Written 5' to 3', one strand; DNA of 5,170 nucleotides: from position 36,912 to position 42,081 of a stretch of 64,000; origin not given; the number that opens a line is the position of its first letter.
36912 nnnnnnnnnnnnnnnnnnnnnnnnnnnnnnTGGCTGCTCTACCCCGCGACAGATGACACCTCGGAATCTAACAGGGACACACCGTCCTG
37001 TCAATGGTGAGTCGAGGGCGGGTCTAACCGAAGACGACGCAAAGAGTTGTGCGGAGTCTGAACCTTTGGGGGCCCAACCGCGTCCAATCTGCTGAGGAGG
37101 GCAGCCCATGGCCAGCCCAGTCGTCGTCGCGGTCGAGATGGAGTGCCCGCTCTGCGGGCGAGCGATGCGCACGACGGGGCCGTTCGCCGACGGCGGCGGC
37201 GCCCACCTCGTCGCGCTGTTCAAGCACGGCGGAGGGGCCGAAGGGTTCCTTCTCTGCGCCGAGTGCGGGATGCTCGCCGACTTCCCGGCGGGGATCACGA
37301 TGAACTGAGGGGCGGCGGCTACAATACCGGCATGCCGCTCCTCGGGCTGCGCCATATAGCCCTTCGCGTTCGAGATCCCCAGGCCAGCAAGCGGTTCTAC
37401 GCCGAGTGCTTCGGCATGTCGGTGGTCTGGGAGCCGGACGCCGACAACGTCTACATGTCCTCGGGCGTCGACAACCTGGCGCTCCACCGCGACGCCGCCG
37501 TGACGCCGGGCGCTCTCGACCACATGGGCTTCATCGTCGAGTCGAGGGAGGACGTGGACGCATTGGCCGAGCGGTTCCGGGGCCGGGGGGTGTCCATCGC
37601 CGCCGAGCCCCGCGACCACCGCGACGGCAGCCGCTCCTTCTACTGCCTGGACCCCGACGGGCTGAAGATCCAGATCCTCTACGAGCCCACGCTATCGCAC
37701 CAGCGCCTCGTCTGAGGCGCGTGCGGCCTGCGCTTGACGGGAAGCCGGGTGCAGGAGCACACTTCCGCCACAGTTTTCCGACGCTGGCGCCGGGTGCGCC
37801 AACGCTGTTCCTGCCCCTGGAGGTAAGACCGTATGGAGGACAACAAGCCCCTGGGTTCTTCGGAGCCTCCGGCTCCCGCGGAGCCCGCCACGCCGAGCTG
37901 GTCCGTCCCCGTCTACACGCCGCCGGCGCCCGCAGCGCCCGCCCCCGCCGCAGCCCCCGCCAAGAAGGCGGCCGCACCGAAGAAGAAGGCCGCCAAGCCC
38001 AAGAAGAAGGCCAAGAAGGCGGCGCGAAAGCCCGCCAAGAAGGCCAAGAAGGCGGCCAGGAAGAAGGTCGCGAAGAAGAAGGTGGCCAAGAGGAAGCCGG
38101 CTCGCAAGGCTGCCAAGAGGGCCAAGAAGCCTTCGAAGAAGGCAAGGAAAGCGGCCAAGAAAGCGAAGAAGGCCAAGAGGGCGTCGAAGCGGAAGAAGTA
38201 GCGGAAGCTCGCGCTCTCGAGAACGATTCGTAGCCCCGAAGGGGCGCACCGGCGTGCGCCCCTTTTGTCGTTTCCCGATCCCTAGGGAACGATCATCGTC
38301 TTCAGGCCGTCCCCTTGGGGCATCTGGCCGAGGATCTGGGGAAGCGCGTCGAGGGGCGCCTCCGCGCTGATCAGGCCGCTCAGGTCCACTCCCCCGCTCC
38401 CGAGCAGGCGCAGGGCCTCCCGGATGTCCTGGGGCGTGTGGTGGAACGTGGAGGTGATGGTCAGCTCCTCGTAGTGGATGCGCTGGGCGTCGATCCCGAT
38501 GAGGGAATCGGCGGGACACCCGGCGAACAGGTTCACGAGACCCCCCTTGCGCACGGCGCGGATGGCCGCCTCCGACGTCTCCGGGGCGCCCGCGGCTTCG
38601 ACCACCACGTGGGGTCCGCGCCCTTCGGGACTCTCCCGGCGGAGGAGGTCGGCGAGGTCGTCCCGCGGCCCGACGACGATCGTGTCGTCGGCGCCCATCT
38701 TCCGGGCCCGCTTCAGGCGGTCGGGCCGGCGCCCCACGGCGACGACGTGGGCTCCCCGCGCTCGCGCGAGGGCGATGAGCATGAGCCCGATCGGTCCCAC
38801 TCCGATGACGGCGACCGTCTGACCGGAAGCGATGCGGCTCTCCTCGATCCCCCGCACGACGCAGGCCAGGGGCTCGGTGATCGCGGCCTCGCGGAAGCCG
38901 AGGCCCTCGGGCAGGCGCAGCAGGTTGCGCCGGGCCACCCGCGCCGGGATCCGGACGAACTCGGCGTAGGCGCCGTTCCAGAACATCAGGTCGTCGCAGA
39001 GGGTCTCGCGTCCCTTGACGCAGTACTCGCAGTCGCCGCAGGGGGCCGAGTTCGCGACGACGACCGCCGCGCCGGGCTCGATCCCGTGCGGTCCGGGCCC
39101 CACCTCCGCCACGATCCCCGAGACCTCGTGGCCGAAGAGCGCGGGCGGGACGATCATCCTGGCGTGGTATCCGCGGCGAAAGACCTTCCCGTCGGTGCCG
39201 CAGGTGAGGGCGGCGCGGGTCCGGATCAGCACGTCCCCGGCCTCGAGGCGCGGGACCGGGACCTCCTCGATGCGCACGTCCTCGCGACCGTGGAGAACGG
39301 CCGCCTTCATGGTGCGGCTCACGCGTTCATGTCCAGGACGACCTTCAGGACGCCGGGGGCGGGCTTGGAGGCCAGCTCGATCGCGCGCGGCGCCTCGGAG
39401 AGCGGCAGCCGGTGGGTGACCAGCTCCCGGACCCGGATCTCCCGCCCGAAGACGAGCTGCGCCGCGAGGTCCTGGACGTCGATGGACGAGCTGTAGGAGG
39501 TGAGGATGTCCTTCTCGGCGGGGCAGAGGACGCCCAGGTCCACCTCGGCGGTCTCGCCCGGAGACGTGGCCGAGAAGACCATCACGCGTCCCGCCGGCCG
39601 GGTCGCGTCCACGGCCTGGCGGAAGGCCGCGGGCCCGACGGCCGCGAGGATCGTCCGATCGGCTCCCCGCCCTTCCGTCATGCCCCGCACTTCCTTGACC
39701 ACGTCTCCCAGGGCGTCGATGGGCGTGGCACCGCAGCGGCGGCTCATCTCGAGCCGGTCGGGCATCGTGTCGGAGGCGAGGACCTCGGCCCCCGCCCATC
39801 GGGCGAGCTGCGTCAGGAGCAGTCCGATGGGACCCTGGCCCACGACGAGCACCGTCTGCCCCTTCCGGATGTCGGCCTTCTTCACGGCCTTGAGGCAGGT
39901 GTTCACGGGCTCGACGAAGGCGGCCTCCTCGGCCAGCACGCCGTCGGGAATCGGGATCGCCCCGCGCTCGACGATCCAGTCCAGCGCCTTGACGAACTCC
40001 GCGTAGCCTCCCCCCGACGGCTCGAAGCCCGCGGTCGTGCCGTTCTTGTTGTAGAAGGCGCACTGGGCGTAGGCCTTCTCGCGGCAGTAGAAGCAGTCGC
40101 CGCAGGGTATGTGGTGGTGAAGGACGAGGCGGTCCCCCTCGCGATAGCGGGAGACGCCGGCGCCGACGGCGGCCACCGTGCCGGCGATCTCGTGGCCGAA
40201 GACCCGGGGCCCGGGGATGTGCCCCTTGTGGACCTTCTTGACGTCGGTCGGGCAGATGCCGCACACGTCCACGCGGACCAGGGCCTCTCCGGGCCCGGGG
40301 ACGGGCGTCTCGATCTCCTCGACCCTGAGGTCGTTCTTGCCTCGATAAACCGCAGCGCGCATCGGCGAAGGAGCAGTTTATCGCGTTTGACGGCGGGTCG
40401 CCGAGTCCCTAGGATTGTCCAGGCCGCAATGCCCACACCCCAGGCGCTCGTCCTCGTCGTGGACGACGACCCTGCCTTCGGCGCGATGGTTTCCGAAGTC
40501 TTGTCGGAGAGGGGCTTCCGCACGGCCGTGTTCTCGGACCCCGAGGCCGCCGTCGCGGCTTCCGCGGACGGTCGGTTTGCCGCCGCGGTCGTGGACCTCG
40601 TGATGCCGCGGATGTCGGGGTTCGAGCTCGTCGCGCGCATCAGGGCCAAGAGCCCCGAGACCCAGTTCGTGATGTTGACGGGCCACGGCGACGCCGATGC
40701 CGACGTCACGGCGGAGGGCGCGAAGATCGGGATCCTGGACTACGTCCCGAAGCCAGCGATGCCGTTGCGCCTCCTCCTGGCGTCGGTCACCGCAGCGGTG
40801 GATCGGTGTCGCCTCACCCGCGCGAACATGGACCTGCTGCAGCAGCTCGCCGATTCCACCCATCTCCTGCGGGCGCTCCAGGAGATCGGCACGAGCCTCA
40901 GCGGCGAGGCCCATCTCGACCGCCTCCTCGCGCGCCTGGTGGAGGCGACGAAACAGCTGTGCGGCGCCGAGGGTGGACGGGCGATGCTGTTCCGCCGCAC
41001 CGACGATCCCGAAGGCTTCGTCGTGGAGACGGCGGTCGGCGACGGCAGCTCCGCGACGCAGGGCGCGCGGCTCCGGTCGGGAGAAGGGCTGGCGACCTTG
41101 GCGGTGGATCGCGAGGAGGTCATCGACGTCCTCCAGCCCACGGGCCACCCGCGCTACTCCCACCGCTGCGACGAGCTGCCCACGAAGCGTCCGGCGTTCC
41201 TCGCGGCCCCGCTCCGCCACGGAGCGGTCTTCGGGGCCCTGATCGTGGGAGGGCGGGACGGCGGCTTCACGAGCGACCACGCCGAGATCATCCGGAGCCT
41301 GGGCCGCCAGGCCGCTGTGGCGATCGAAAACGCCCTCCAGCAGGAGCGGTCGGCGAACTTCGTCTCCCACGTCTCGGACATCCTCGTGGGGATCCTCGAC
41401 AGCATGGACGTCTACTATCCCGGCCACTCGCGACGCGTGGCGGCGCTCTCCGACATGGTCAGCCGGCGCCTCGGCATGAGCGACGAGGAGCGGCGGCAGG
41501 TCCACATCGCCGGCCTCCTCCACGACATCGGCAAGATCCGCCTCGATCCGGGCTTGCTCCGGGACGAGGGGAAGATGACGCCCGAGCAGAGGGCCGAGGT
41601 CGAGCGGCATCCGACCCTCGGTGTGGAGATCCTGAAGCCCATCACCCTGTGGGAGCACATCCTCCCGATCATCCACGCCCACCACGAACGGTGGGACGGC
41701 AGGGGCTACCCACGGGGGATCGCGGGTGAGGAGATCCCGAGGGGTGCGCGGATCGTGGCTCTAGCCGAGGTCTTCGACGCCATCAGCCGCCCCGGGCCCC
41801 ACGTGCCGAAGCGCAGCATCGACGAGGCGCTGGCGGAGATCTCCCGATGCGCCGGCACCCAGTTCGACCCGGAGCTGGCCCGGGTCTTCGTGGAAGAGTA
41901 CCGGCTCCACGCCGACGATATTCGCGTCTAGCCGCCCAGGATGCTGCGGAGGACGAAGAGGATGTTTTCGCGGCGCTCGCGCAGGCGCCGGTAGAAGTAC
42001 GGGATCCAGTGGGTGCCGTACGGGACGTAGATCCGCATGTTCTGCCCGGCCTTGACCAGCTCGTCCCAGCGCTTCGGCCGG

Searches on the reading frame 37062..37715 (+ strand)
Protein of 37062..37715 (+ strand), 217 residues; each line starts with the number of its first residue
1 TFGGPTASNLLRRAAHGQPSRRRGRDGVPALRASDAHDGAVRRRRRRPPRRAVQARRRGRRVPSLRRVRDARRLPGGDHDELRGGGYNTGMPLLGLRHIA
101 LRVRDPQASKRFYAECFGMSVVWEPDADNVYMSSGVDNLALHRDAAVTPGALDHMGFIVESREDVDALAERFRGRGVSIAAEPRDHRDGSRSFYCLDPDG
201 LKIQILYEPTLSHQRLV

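Call 66: search_protein_families(library=pfam, max_evalue=0.001, proteins=[window:37062-37715:+])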
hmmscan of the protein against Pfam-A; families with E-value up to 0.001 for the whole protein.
window:37062-37715:+ (217 aa): 3 families
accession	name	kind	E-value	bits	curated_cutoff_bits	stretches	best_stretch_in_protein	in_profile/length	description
PF00903.31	Glyoxalase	-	3.1e-22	79.7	20.6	1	96-205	2-121/121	Glyoxalase/Bleomycin resistance protein/Dioxygenase superfamily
PF18029.7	Glyoxalase_6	-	8.7e-07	30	23.6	1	99-205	2-105/106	Glyoxalase-like domain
PF13669.12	Glyoxalase_4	-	0.00033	21.3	27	0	98-191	2-106/109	Glyoxalase/Bleomycin resistance protein/Dioxygenase superfamily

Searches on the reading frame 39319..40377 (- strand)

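Call 86: search_protein_families(library=pfam, max_evalue=0.00001, proteins=[window:39319-40377:-])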
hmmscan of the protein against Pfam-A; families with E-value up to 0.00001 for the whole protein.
window:39319-40377:- (352 aa): 3 families
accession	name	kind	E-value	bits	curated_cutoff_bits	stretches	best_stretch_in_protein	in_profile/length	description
PF08240.17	ADH_N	-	6.2e-25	87.9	23.5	1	28-131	1-94/104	Alcohol dehydrogenase GroES-like domain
PF00107.32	ADH_zinc_N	-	1.1e-18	67.9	31.8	1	183-303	1-122/129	Zinc-binding dehydrogenase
PF16912.11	Glu_dehyd_C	-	1.7e-09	37.9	34.9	1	152-337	4-202/211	Glucose dehydrogenase C-terminus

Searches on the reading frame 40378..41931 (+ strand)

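Call 86: search_protein_families(library=pfam, max_evalue=0.00001, proteins=[window:40378-41931:+])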
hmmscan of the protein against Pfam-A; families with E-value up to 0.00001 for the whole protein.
window:40378-41931:+ (517 aa): 6 families
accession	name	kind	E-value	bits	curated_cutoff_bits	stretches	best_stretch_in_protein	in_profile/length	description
PF13487.12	HD_5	-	1.2e-36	126.4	27.2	1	338-500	5-170/170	HD domain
PF00072.30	Response_reg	-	3.3e-20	72.8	30.2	1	25-133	1-107/111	Response regulator receiver domain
PF01966.28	HD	-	7.1e-19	68.6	22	1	349-468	3-115/116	HD domain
PF13185.12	GAF_2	-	8.4e-13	49.1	28.6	1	178-317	2-136/136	GAF domain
PF01590.32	GAF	-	2.5e-12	47.9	22.4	1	180-316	2-133/133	GAF domain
PF13492.12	GAF_3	-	1.7e-06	28.9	27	1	180-318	2-129/129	GAF domain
